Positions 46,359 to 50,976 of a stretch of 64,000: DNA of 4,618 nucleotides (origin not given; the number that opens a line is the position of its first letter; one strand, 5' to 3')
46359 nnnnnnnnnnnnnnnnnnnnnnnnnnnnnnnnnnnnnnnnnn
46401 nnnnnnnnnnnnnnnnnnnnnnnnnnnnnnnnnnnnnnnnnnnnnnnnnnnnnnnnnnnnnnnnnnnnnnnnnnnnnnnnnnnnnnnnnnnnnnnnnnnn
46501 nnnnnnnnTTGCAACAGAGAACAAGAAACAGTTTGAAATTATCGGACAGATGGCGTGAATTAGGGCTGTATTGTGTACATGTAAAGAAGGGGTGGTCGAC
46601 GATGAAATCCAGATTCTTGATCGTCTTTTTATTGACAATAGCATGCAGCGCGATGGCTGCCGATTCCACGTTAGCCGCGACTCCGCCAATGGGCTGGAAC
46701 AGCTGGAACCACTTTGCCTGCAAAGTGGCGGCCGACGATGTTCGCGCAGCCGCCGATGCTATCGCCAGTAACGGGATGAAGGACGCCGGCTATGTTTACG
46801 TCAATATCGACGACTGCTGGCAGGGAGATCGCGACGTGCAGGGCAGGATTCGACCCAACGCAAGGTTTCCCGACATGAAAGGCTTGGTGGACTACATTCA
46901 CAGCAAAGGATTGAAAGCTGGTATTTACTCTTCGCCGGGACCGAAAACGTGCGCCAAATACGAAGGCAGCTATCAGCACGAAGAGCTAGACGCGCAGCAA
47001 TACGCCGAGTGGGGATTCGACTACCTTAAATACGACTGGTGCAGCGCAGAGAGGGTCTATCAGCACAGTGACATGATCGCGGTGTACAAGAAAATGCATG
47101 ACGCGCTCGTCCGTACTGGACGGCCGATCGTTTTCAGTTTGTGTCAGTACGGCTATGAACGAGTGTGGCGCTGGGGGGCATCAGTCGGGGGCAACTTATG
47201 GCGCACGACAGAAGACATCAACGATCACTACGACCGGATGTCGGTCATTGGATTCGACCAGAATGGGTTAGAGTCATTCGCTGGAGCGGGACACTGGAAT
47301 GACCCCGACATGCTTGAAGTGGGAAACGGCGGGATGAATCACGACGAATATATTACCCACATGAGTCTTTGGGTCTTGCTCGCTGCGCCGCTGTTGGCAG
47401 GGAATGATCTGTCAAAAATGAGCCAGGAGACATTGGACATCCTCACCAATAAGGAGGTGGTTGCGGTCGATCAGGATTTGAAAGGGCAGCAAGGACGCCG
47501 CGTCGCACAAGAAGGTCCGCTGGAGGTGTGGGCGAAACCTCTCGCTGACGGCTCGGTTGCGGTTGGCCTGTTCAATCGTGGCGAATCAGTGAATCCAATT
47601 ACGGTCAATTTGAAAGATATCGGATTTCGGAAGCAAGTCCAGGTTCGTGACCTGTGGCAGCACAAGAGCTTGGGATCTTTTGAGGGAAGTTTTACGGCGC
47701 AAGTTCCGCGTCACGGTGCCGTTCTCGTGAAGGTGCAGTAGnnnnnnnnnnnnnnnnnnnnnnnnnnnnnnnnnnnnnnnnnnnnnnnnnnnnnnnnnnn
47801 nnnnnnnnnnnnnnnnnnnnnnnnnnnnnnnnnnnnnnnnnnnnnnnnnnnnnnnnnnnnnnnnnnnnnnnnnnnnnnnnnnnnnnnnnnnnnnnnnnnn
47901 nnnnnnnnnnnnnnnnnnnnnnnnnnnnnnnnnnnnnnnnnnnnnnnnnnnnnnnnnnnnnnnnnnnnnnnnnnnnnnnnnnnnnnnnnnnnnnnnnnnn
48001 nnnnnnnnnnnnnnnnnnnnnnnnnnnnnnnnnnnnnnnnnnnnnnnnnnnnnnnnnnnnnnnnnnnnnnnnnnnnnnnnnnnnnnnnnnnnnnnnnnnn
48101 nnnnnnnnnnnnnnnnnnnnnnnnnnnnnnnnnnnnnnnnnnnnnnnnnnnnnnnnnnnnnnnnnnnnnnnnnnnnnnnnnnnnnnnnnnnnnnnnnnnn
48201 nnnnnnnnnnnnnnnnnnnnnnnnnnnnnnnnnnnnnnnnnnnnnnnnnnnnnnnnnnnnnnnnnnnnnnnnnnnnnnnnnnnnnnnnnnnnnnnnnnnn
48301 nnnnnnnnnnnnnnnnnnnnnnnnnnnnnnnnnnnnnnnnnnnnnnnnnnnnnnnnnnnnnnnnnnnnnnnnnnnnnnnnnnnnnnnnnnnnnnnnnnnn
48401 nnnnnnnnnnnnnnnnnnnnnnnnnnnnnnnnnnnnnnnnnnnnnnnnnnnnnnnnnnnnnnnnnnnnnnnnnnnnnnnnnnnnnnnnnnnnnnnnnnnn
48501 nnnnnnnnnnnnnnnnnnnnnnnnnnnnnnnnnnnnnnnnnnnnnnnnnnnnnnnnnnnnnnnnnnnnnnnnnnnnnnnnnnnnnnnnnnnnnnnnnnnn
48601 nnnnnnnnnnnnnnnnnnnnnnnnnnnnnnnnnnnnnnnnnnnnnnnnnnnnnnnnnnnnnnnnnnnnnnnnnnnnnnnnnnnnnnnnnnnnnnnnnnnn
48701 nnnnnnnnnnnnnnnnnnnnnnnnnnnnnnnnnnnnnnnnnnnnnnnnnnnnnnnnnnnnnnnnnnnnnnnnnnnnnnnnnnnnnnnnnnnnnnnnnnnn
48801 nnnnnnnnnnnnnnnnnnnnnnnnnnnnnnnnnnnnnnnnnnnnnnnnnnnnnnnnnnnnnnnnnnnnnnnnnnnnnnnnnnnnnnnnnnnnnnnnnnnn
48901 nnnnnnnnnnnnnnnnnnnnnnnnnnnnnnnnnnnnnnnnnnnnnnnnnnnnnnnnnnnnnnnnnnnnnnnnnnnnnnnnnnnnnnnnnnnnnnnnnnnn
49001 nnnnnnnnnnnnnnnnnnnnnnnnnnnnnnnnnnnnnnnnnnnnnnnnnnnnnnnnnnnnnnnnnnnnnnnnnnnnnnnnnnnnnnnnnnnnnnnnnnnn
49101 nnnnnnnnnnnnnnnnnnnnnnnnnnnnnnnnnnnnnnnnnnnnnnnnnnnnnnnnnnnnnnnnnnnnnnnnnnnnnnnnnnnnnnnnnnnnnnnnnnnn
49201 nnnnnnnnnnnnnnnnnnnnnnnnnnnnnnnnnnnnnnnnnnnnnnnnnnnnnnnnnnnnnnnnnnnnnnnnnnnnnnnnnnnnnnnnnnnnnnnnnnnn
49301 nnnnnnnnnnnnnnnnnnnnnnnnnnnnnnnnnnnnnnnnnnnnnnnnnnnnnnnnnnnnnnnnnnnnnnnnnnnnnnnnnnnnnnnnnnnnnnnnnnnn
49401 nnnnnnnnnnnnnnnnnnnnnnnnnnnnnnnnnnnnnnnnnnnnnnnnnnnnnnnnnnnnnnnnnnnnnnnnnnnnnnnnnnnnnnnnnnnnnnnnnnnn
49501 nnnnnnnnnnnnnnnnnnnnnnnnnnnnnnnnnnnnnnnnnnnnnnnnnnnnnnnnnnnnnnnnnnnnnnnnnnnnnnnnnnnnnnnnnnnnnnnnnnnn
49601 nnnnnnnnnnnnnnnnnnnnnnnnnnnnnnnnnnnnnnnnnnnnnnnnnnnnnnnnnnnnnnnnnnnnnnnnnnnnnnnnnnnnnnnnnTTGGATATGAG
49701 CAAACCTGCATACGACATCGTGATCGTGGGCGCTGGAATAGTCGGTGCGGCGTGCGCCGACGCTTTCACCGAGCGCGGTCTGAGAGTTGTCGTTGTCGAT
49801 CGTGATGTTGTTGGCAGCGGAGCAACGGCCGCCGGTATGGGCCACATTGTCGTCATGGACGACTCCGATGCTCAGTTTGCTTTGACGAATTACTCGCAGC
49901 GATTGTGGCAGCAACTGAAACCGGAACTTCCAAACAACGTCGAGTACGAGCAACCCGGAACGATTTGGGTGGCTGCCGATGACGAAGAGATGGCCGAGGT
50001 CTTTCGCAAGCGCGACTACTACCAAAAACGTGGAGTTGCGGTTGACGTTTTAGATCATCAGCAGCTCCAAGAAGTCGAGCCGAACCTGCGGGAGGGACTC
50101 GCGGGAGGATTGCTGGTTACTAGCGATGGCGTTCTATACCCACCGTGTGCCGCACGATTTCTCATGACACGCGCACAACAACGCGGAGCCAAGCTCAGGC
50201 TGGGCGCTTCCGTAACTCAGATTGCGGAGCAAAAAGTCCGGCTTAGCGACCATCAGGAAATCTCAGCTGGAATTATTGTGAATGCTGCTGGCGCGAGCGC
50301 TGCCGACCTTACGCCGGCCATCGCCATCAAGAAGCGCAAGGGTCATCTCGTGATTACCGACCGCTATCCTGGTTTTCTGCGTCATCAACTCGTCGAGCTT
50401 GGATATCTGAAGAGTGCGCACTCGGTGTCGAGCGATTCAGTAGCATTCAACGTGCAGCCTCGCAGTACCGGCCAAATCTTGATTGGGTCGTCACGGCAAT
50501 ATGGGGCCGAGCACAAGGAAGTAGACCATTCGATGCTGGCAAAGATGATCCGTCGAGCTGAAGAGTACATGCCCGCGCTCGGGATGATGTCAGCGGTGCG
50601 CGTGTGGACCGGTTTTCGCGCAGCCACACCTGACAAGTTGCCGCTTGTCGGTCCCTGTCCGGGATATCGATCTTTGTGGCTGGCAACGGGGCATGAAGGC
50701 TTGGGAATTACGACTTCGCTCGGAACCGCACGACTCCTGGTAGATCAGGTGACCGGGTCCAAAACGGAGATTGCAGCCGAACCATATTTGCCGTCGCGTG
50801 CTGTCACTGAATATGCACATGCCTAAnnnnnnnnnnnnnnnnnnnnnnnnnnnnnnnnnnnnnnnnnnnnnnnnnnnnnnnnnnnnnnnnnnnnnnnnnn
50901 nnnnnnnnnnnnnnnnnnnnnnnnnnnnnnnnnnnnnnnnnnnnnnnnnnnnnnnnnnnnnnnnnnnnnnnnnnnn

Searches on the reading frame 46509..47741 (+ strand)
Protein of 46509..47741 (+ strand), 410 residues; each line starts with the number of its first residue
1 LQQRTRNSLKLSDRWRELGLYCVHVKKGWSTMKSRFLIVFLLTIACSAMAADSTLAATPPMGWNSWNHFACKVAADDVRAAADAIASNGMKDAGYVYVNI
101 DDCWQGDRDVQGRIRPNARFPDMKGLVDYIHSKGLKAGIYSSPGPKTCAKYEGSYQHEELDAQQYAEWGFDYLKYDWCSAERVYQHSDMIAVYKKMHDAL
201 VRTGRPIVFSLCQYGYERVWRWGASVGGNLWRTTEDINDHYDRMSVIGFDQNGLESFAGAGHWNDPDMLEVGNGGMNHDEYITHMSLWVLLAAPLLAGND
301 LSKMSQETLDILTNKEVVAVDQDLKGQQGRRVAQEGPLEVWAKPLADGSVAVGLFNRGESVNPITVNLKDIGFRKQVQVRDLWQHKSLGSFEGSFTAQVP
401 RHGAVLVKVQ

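Call 6: search_protein_families(library=pfam, proteins=[window:46509-47741:+], max_evalue=0.001)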
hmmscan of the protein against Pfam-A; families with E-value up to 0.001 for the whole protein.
window:46509-47741:+ (410 aa): 3 families
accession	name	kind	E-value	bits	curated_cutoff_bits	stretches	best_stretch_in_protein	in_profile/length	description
PF16499.11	Melibiase_2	-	1.1e-67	228.8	23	1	58-323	1-284/284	Alpha galactosidase A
PF17801.7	Melibiase_C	-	6.4e-23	81.1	22.9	1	335-409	1-71/71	Alpha galactosidase C-terminal beta sandwich domain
PF17450.8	Melibiase_2_C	-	9.4e-08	32.6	22.5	1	326-388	1-69/87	Alpha galactosidase A C-terminal beta sandwich domain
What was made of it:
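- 46509..47741 (+): GH27 alpha-galactosidase-family enzyme. Its true start probably lies downstream of 46509. Pfam Melibiase_2, E = 1e-67 (call 6).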

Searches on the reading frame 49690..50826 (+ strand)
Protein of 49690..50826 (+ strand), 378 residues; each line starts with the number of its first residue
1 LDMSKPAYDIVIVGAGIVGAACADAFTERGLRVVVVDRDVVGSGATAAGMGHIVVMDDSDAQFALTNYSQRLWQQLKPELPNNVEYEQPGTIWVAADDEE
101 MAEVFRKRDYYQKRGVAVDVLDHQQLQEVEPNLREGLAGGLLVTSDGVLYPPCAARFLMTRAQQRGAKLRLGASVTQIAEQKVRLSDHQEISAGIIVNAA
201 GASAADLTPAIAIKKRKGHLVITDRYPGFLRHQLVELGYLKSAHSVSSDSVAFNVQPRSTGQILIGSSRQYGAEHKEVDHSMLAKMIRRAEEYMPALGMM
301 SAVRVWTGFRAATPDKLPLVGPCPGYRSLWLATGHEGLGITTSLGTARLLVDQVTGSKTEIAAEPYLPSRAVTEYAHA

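Call 6: search_protein_families(library=pfam, proteins=[window:49690-50826:+], max_evalue=0.001)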
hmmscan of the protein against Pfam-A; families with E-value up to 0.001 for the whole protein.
window:49690-50826:+ (378 aa): 8 families
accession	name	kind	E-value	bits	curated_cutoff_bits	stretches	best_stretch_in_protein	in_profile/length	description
PF01266.30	DAO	-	1.5e-67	229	27.9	1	9-352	1-352/353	FAD dependent oxidoreductase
PF07992.20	Pyr_redox_2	-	1.2e-08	35.2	26.1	0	149-221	178-258/291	Pyridine nucleotide-disulphide oxidoreductase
PF00070.33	Pyr_redox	-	3.6e-07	31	22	0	10-38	2-30/82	Pyridine nucleotide-disulphide oxidoreductase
PF12831.13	FAD_oxidored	-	8.4e-07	29.1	27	1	9-130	1-115/416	FAD dependent oxidoreductase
PF00890.30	FAD_binding_2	-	2.1e-06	27.7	20.4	1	9-60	1-52/414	FAD binding domain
PF03486.20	HI0933_like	-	9e-06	25.7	50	0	9-68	2-63/244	HI0933-like protein Rossmann domain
PF01946.23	Thi4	-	2.2e-05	24.3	26.2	1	8-58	18-71/235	Thi4 family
PF13450.12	NAD_binding_8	-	0.00031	21.4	21.9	1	12-42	1-32/68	NAD(P)-binding Rossmann-like domain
